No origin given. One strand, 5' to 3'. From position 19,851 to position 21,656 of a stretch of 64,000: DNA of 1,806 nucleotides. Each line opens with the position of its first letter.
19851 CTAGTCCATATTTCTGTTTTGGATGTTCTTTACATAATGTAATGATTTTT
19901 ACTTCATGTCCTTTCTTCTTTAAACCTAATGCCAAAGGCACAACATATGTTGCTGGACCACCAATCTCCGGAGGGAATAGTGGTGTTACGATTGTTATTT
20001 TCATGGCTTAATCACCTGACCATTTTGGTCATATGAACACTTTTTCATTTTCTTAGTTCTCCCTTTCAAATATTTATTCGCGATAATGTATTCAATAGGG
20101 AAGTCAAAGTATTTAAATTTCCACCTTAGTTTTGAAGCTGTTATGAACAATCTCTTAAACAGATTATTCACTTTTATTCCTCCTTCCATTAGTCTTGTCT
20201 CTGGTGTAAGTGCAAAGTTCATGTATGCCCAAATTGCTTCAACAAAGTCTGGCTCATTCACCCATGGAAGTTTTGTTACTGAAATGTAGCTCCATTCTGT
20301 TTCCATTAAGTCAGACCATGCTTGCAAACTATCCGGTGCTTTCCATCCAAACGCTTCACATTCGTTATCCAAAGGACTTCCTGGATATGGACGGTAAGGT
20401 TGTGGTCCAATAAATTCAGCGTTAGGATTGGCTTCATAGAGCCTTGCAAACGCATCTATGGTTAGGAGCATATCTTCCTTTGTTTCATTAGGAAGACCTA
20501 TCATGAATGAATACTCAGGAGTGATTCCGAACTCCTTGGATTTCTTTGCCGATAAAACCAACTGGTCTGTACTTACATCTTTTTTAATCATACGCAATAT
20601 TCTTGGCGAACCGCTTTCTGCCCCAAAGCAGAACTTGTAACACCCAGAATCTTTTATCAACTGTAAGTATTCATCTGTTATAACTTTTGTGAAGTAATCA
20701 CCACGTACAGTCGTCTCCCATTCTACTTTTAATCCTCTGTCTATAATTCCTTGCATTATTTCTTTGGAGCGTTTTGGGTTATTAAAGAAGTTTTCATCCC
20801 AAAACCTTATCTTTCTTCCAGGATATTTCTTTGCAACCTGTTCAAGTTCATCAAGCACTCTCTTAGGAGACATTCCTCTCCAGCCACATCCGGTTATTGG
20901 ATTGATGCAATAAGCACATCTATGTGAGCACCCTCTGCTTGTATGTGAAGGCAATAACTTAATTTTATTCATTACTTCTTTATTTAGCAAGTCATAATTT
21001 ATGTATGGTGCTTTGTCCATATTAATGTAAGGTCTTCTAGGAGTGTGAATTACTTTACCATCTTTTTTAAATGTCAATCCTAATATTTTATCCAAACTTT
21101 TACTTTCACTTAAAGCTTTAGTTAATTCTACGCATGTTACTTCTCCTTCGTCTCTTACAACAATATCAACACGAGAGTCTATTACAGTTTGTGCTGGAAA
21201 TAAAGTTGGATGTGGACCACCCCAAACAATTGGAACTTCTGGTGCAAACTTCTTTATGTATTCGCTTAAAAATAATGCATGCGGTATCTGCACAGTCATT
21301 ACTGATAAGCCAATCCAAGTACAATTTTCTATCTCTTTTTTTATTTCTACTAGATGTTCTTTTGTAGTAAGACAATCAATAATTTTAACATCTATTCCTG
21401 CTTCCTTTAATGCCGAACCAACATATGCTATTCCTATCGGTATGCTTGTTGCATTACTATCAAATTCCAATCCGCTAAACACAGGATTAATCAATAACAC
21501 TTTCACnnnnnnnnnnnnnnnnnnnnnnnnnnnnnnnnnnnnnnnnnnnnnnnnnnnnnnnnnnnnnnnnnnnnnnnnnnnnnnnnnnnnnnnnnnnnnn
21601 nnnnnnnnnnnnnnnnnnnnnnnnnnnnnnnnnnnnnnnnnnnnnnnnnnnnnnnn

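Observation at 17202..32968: Large element-borne glycan biosynthesis and modification island, including a B12-radical-SAM enzyme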

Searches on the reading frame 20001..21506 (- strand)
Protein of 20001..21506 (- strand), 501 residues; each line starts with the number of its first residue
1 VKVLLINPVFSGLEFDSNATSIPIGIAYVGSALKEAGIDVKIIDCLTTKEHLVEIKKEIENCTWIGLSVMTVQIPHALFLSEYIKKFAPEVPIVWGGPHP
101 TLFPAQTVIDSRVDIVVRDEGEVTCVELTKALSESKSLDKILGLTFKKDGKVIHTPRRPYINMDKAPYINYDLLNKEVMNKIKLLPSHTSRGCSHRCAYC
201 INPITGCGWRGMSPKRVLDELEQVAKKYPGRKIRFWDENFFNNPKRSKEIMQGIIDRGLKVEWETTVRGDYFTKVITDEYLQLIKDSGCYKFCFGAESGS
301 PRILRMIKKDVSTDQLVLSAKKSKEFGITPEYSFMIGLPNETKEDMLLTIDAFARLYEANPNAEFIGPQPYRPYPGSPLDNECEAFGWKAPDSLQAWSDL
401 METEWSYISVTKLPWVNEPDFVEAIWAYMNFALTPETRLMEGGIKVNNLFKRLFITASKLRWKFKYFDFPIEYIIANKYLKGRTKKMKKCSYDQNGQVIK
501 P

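Call 5: search_protein_families(library=pfam, proteins=[window:20001-21506:-], max_evalue=0.01)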
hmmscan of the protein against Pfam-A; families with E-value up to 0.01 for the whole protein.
window:20001-21506:- (501 aa): 2 families
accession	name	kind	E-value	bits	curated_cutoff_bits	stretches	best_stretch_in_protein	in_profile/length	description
PF02310.24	B12-binding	-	2.9e-21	76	32.1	1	22-128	13-120/121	B12 binding domain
PF04055.27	Radical_SAM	-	4.9e-20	72.8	29.5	1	189-351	3-164/166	Radical SAM superfamily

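Call 10: find_encoding_contigs(protein=window:20001-21506:-, flank=10000, max_places=6)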
Protein window:20001-21506:- (501 aa): 2 contigs read that carry it; 1 place shown.
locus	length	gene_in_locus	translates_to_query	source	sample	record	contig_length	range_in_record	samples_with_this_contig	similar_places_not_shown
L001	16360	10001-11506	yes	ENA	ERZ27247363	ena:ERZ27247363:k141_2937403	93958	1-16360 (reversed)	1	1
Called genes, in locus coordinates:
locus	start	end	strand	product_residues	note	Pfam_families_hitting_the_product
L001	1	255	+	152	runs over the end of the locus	-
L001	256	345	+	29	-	-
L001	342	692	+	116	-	-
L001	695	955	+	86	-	-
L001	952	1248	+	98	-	-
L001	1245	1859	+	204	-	PF08241:Methyltransf_11, PF08242:Methyltransf_12 (weak), PF13649:Methyltransf_25 (weak)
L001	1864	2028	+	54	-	-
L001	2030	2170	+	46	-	-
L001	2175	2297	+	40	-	-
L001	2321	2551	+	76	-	-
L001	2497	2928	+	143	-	-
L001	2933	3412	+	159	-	-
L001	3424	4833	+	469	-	PF01145:Band_7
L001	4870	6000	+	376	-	PF13439:Glyco_transf_4, PF13579:Glyco_trans_4_4, PF20706:GT4-conflict, PF00534:Glycos_transf_1, PF13692:Glyco_trans_1_4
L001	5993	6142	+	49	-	-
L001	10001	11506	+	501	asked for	PF02310:B12-binding, PF04055:Radical_SAM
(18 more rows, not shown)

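Call 12: search_protein_families(library=ncbifam, proteins=[window:20001-21506:-], max_evalue=0.001)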
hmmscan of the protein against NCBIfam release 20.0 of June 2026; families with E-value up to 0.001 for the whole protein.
window:20001-21506:- (501 aa): 24 families
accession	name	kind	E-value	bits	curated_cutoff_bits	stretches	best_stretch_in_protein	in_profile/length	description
TIGR03471.1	HpnJ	equivalog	4.4e-44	151.1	577.6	1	64-422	71-422/472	hopanoid biosynthesis associated radical SAM protein HpnJ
TIGR04479.1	bcpD_PhpK_rSAM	subfamily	1.1e-40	139.5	600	1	24-353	73-406/504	PhpK family radical SAM P-methyltransferase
TIGR02026.1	BchE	equivalog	3.3e-39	135.1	481.35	1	3-366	2-375/497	magnesium-protoporphyrin IX monomethyl ester anaerobic oxidative cyclase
TIGR04385.1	B12_rSAM_cofa1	equivalog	5e-36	124.8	450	1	17-363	14-371/438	B12 lower ligand biosynthesis radical SAM protein BzaD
NF050148.1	rSAM_ApyD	equivalog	8e-35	120.3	750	1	65-378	78-388/645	RiPP biosynthesis radical SAM protein ApyD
TIGR04072.2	rSAM_ladder_B12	equivalog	2.1e-33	115.7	360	1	23-359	18-352/443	lipid biosynthesis B12-binding/radical SAM protein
TIGR04013.1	B12_SAM_MJ_1487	hypoth_equivalog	2.8e-29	102.1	251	1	46-382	29-356/382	TIGR04013 family B12-binding domain/radical SAM domain-containing protein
TIGR03975.1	rSAM_ocin_1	subfamily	6.4e-28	97.6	281.85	1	61-357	128-431/606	RiPP maturation radical SAM C-methyltransferase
TIGR04014.1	B12_SAM_MJ_0865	equivalog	2.5e-22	79.3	360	1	46-354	21-334/434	methyl-coenzyme M reductase glutamine C-methyltransferase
NF038361.1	rSAM_Sden_1168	equivalog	7.7e-21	74.2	575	1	3-346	65-441/560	Sden_1168 family B12-binding radical SAM P-methyltransferase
TIGR04367.1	HpnR_B12_rSAM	equivalog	1.4e-18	66.8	650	1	22-329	21-326/490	hopanoid C-3 methylase HpnR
NF040546.1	rSAM_CUAEP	equivalog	5.2e-18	65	500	1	23-351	13-336/468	CUAEP/CCAEP-tail radical SAM (seleno)protein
NF040542.1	rSAM_RCCLKC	equivalog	7.5e-18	64.9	450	1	23-353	13-346/423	arsinothricin biosynthesis radical SAM protein ArsL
TIGR04190.1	B12_SAM_Ta0216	equivalog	6.2e-17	61.4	500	1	22-426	36-471/554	TIGR04190 family B12-binding domain/radical SAM domain protein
NF033712.0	B12_rSAM_KedN5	subfamily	1.4e-15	56.6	700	1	16-240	10-251/624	KedN5 family methylcobalamin-dependent radical SAM C-methyltransferase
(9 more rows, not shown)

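Call 13: find_homologous_proteins(query=window:20001-21506:-)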
Query window:20001-21506:- (501 aa): 979 proteins with E <= 0.001 among 7147 candidates; the best 120 are listed.
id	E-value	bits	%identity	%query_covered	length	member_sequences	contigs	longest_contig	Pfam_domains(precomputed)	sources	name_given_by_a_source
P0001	0.0e+0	1172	100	100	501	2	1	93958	PF04055.28,PF02310.25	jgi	-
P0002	6.5e-258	874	71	100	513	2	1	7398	PF04055.28,PF02310.25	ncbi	-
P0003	6.7e-250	848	68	100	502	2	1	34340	PF04055.28,PF02310.25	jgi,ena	-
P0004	8.7e-250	848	69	100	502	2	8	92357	PF04055.28,PF02310.25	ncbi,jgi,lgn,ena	-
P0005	5.6e-161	555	50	96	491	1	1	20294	PF04055.28,PF02310.25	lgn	-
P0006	2.6e-158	546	50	96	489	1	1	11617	PF04055.28,PF02310.25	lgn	-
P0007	1.1e-155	537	49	96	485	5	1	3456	PF04055.28,PF02310.25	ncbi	-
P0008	1.8e-155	536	49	96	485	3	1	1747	PF04055.28,PF02310.25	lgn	-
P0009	1.2e-154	534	48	98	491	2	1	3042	PF04055.28,PF02310.25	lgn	-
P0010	7.3e-139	482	46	96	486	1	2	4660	PF04055.28,PF02310.25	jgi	jgi:radical SAM superfamily enzyme YgiQ (UPF0313 family)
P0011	9.5e-137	475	46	96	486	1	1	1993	PF04055.28,PF02310.25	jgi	jgi:radical SAM superfamily enzyme YgiQ (UPF0313 family)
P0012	3.1e-135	470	45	96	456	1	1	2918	PF04055.28,PF02310.25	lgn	-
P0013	1.8e-134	467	43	96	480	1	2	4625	PF04055.28,PF02310.25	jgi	-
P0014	7.2e-134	465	45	96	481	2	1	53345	PF04055.28,PF02310.25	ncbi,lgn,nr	ncbi:MAG: radical SAM protein [Candidatus Buchananbacteria bacterium]|nr:radical SAM protein [Candid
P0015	2.7e-132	460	44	96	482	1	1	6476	PF04055.28,PF02310.25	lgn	-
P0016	8.1e-132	458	43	96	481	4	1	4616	PF04055.28,PF02310.25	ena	-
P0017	1.2e-131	458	44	96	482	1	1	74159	PF04055.28,PF02310.25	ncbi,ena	-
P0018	2.0e-131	457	44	96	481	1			PF04055.28,PF02310.25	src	-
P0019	2.4e-131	457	46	96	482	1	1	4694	PF04055.28,PF02310.25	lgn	-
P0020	6.1e-131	455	44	96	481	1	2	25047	PF04055.28,PF02310.25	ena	-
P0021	6.8e-131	455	44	96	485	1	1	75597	PF04055.28,PF02310.25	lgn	-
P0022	9.8e-131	455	45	96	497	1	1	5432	PF04055.28,PF02310.25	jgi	jgi:anaerobic magnesium-protoporphyrin IX monomethyl ester cyclase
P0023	1.3e-130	454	44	96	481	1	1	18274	PF04055.28,PF02310.25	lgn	-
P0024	1.5e-130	454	44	96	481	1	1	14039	PF04055.28,PF02310.25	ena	-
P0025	2.0e-130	454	43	96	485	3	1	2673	PF04055.28,PF02310.25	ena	-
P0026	4.1e-130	453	44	96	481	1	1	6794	PF04055.28,PF19864.6,PF02310.25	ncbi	-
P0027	4.8e-130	453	44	92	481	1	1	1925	PF04055.28,PF02310.25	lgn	-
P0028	5.3e-130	452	43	96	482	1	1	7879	PF04055.28,PF02310.25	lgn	-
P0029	9.5e-130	452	42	96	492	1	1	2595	PF04055.28,PF02310.25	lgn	-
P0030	9.8e-130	452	44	96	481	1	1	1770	PF04055.28,PF02310.25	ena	-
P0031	1.0e-129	451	43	96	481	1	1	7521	PF04055.28,PF02310.25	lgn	-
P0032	1.3e-129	451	45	96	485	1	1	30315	PF04055.28,PF02310.25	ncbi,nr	ncbi:cobalamin B12-binding domain-containing protein [bacterium]|nr:cobalamin B12-binding domain-con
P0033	5.2e-129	449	42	96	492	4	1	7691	PF04055.28,PF19864.6,PF02310.25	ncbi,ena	-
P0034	8.9e-129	448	44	95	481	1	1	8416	PF04055.28,PF02310.25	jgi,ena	-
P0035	1.0e-128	448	44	96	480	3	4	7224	PF04055.28,PF02310.25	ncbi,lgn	-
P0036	1.1e-128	448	42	98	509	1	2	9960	PF04055.28,PF19864.6,PF02310.25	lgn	-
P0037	1.9e-128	447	41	96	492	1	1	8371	PF04055.28,PF02310.25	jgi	jgi:anaerobic magnesium-protoporphyrin IX monomethyl ester cyclase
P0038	3.4e-128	446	43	96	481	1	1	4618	PF04055.28,PF02310.25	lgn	-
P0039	3.6e-128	446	42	96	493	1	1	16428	PF04055.28,PF02310.25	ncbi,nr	ncbi:MAG: radical SAM protein [Candidatus Portnoybacteria bacterium]|nr:radical SAM protein [Candida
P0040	8.6e-128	445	42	96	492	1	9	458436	PF04055.28,PF02310.25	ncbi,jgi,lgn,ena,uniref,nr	ncbi:MAG: Fe-S protein, radical SAM family [Candidatus Magasanikbacteria bacterium GW2011_GWC2_40_17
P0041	9.6e-128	445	42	96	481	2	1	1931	PF04055.28,PF02310.25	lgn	-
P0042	1.0e-127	445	43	96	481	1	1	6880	PF04055.28,PF02310.25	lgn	-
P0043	1.0e-127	445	43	95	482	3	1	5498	PF04055.28,PF02310.25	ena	-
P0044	1.2e-127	445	44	96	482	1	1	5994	PF04055.28,PF02310.25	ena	-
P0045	1.4e-127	444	44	96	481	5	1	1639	PF04055.28,PF02310.25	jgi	jgi:radical SAM superfamily enzyme YgiQ (UPF0313 family)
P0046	1.6e-127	444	42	96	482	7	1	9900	PF04055.28,PF02310.25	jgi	-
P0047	1.6e-127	444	42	96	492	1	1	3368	PF04055.28,PF02310.25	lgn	-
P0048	3.2e-127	443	43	96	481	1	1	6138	PF04055.28,PF02310.25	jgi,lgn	-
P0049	4.4e-127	443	43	96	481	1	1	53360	PF04055.28,PF02310.25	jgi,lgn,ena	-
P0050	9.0e-127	442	45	96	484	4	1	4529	PF04055.28,PF02310.25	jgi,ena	-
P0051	1.1e-126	441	44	96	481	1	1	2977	PF04055.28,PF02310.25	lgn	-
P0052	1.5e-126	441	42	96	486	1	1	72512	PF04055.28,PF02310.25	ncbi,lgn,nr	ncbi:MAG: radical SAM protein [Candidatus Pacebacteria bacterium]|nr:radical SAM protein [Candidatus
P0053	1.7e-126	441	43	96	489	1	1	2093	PF04055.28,PF02310.25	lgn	-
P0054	2.1e-126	441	44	96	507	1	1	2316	PF04055.28,PF02310.25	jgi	-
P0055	2.6e-126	440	44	96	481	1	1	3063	PF04055.28,PF02310.25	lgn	-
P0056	2.6e-126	440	45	96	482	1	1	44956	PF04055.28,PF02310.25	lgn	-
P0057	2.8e-126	440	43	96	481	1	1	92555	PF04055.28,PF02310.25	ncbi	-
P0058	3.1e-126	440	44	96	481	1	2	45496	PF04055.28,PF02310.25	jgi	-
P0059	3.8e-126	440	43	96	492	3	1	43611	PF04055.28,PF02310.25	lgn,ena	-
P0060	3.8e-126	440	41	96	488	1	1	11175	PF04055.28,PF02310.25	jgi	-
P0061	3.9e-126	440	43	96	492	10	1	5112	PF04055.28,PF02310.25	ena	-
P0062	4.1e-126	440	41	96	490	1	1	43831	PF04055.28,PF02310.25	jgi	-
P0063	5.3e-126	439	43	96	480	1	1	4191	PF04055.28,PF02310.25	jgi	jgi:radical SAM superfamily enzyme YgiQ (UPF0313 family)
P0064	7.2e-126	439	42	96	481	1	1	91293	PF04055.28,PF02310.25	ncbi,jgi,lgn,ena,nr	ncbi:B12-binding domain-containing radical SAM protein [Patescibacteria group bacterium]|nr:B12-bind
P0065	7.7e-126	439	43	96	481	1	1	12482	PF04055.28,PF02310.25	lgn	-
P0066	1.6e-125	438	45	95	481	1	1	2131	PF04055.28,PF02310.25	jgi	jgi:anaerobic magnesium-protoporphyrin IX monomethyl ester cyclase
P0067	1.6e-125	438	43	96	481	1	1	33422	PF04055.28,PF02310.25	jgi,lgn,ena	-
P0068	1.8e-125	437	43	96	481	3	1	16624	PF04055.28,PF02310.25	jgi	-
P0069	1.9e-125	437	43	96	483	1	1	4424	PF04055.28,PF02310.25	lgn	-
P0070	2.2e-125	437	44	96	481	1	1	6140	PF04055.28,PF02310.25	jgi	jgi:anaerobic magnesium-protoporphyrin IX monomethyl ester cyclase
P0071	2.2e-125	437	43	96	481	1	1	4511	PF04055.28,PF02310.25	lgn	-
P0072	2.3e-125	437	43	96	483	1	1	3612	PF04055.28,PF02310.25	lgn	-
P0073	3.0e-125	437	42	96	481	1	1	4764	PF04055.28,PF02310.25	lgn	-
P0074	3.6e-125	436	43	96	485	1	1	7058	PF04055.28,PF02310.25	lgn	-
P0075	3.6e-125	436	42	96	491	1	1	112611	PF04055.28,PF02310.25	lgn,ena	-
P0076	5.0e-125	436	43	96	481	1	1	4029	PF04055.28,PF02310.25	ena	-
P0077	5.4e-125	436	42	96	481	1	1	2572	PF04055.28,PF02310.25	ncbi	-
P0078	6.3e-125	436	42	96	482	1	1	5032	PF04055.28,PF02310.25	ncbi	-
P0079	7.4e-125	435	41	95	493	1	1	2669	PF04055.28,PF02310.25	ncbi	-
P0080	8.0e-125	435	42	96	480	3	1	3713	PF04055.28,PF02310.25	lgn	-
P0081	1.0e-124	435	40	96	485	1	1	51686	PF04055.28,PF02310.25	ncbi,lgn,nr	ncbi:MAG: radical SAM protein [Candidatus Pacebacteria bacterium]|nr:radical SAM protein [Candidatus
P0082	1.3e-124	435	41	96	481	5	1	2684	PF04055.28,PF02310.25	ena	-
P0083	1.4e-124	435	42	96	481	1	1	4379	PF04055.28,PF02310.25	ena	-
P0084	1.7e-124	434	41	96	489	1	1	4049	PF04055.28,PF02310.25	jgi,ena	-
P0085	1.9e-124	434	43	96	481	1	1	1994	PF04055.28,PF02310.25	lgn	-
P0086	1.9e-124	434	41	96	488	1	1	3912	PF04055.28,PF02310.25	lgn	-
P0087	3.5e-124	433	41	96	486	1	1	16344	PF04055.28,PF02310.25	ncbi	-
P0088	4.9e-124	433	42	96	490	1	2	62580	PF04055.28,PF02310.25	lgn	-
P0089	5.1e-124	433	42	95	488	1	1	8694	PF04055.28,PF02310.25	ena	-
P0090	5.2e-124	433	43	96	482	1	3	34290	PF04055.28,PF02310.25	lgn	-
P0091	7.4e-124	432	43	95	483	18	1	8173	PF04055.28,PF02310.25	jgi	-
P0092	7.5e-124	432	42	96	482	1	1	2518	PF04055.28,PF02310.25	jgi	jgi:anaerobic magnesium-protoporphyrin IX monomethyl ester cyclase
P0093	8.4e-124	432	42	96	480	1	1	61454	PF04055.28,PF02310.25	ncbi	-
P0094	1.1e-123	431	42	95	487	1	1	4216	PF04055.28,PF02310.25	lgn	-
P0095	2.6e-123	430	41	92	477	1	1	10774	PF04055.28,PF02310.25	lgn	-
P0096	3.6e-123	430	42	95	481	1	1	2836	PF04055.28,PF02310.25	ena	-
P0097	3.7e-123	430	43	96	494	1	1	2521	PF04055.28,PF02310.25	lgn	-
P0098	3.7e-123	430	42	96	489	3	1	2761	PF04055.28,PF02310.25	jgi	-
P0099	4.1e-123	430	40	96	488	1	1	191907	PF04055.28,PF02310.25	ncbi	ncbi:MAG: radical SAM protein [bacterium]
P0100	4.8e-123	429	44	96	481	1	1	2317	PF04055.28,PF02310.25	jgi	jgi:radical SAM superfamily enzyme YgiQ (UPF0313 family)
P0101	9.1e-123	429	41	96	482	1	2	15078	PF04055.28,PF02310.25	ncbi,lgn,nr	ncbi:MAG: cobalamin B12-binding domain-containing protein [Candidatus Portnoybacteria bacterium]|nr:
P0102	1.2e-122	428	42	97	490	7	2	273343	PF04055.28,PF02310.25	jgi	-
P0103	1.2e-122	428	42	95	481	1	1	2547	PF04055.28,PF02310.25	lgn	-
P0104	1.3e-122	428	43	96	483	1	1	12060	PF04055.28,PF02310.25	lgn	-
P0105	1.9e-122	427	45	95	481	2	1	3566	PF04055.28,PF02310.25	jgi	jgi:anaerobic magnesium-protoporphyrin IX monomethyl ester cyclase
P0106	1.9e-122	427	41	96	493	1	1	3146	PF04055.28,PF02310.25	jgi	jgi:anaerobic magnesium-protoporphyrin IX monomethyl ester cyclase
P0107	2.1e-122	427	43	96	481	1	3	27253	PF04055.28,PF02310.25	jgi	-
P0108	2.2e-122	427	43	96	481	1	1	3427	PF04055.28,PF02310.25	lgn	-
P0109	2.2e-122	427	43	96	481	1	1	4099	PF04055.28,PF02310.25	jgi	jgi:radical SAM superfamily enzyme YgiQ (UPF0313 family)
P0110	2.2e-122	427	42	95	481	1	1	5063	PF04055.28,PF02310.25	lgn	-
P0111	2.3e-122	427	42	95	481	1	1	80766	PF04055.28,PF02310.25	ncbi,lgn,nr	ncbi:MAG: radical SAM protein [Candidatus Pacebacteria bacterium]|nr:radical SAM protein [Candidatus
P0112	2.3e-122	427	43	95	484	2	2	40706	PF04055.28,PF02310.25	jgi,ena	-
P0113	5.3e-122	426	42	96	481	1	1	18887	PF04055.28,PF02310.25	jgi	jgi:anaerobic magnesium-protoporphyrin IX monomethyl ester cyclase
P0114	5.3e-122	426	41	96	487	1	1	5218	PF04055.28,PF02310.25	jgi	jgi:radical SAM superfamily enzyme YgiQ (UPF0313 family)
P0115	6.3e-122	426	42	96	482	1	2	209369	PF04055.28,PF02310.25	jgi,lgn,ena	-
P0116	7.6e-122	425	43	95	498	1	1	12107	PF04055.28,PF02310.25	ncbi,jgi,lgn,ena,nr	ncbi:B12-binding domain-containing radical SAM protein [Patescibacteria group bacterium]|nr:B12-bind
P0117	1.3e-121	425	41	96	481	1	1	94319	PF04055.28,PF02310.25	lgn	-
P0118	1.5e-121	424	42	96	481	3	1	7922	PF04055.28,PF02310.25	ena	-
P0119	2.4e-121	424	42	96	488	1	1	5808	PF04055.28,PF02310.25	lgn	-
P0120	2.8e-121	424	41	96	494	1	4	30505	PF04055.28,PF02310.25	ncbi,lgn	-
